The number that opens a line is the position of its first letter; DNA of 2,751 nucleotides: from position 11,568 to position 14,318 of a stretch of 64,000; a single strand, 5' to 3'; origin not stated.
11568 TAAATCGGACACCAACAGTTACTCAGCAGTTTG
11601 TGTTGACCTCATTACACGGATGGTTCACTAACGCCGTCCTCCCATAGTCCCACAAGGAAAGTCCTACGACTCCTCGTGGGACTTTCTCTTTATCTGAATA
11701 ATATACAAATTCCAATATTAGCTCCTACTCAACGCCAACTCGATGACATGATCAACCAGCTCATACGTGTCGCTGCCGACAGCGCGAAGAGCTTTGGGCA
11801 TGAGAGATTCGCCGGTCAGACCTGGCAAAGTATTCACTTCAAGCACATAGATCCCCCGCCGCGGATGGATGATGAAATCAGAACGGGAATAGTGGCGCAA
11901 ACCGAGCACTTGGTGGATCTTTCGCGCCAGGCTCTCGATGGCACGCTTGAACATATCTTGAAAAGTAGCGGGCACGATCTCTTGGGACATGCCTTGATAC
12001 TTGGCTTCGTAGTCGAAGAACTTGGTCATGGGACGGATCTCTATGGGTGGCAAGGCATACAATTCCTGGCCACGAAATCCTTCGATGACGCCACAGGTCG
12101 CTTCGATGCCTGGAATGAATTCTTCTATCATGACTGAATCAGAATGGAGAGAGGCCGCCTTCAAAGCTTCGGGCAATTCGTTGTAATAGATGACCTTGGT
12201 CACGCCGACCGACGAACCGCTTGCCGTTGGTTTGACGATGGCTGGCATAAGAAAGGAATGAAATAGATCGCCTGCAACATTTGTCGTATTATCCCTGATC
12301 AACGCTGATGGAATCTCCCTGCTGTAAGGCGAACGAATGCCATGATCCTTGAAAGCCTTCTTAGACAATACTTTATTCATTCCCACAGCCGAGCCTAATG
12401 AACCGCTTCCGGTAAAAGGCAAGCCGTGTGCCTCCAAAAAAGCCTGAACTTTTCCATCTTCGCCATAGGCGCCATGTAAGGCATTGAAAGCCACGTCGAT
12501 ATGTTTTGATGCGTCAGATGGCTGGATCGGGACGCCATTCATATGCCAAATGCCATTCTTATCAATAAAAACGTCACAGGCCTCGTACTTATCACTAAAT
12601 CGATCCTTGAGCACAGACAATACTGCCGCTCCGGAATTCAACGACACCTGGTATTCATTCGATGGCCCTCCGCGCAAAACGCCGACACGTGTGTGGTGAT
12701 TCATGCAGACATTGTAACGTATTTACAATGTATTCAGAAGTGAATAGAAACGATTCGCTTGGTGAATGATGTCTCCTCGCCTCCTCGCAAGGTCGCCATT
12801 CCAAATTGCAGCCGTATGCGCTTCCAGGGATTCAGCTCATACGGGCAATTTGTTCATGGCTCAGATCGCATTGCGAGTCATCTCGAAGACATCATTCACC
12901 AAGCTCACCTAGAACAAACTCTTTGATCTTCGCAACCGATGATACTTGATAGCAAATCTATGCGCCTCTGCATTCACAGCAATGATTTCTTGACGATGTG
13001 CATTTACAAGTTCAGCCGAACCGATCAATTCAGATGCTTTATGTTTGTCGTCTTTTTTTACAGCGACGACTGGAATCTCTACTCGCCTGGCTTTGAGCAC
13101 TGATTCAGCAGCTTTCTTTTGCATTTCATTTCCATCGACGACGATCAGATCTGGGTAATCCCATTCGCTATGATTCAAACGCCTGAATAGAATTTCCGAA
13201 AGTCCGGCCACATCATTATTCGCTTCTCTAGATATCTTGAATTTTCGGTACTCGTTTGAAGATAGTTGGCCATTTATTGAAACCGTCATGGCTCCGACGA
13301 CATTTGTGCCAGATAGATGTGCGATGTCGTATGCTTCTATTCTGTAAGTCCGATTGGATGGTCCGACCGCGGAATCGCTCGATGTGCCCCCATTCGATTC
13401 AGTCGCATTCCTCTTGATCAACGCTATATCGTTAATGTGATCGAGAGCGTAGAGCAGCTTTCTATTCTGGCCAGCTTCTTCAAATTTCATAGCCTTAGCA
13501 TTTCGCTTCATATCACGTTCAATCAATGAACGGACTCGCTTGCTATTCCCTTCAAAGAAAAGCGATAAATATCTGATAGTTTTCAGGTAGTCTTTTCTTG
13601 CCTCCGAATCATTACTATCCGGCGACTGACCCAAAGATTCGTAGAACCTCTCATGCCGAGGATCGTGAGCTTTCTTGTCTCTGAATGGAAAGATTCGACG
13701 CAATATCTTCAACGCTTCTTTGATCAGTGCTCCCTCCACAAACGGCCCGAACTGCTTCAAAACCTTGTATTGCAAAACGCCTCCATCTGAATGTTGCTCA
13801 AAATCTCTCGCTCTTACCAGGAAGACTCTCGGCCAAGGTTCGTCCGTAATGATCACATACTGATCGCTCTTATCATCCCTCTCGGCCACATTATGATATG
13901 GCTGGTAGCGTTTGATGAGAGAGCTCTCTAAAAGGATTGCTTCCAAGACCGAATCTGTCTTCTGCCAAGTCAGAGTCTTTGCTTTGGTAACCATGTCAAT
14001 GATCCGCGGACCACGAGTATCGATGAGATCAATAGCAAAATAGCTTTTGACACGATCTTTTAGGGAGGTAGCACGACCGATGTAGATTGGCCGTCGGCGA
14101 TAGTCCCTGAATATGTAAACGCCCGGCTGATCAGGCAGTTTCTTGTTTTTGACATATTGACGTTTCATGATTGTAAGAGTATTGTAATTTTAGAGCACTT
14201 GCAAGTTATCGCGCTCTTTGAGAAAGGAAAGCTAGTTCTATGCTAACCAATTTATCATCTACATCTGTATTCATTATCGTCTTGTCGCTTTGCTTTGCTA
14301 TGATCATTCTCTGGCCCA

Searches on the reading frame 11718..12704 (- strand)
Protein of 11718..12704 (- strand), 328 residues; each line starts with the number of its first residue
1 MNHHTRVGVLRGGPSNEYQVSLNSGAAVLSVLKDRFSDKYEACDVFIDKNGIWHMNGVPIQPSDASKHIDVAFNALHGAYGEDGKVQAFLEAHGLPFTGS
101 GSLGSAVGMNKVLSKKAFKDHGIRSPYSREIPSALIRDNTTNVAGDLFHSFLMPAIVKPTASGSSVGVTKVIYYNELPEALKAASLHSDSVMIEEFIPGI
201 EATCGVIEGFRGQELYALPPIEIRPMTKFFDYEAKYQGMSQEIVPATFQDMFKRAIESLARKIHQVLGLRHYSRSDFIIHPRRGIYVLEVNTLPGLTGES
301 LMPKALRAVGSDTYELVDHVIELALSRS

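Call 67: search_protein_families(library=pfam, proteins=[window:11718-12704:-], max_evalue=0.001)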
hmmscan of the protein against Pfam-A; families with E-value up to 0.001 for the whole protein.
window:11718-12704:- (328 aa): 5 families
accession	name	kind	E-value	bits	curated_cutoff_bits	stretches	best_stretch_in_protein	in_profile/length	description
PF07478.18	Dala_Dala_lig_C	-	1.3e-44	152.6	24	1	131-322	15-204/204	D-ala D-ala ligase C-terminus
PF01820.27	Dala_Dala_lig_N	-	2.1e-22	80.4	34.6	2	61-100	82-121/121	D-ala D-ala ligase N-terminus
PF02655.19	ATP-grasp_3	-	5.7e-08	33.4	23.2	1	110-292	3-155/160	ATP-grasp domain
PF13535.11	ATP-grasp_4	-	0.00027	21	27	0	153-249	3-111/160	ATP-grasp domain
PF02222.28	ATP-grasp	-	0.00029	21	27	1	144-259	22-137/179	ATP-grasp domain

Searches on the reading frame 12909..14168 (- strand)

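Call 67: search_protein_families(library=pfam, proteins=[window:12909-14168:-], max_evalue=0.001)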
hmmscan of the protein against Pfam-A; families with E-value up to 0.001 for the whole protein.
window:12909-14168:- (419 aa): 2 families
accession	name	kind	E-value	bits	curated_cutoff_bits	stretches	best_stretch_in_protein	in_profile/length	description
PF08459.17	UvrC_RNaseH_dom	-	4.3e-31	108.3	22.3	1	271-407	7-159/159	UvrC RNAse H endonuclease domain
PF01541.30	GIY-YIG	-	1.3e-05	25.9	22.6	1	15-90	2-74/78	GIY-YIG catalytic domain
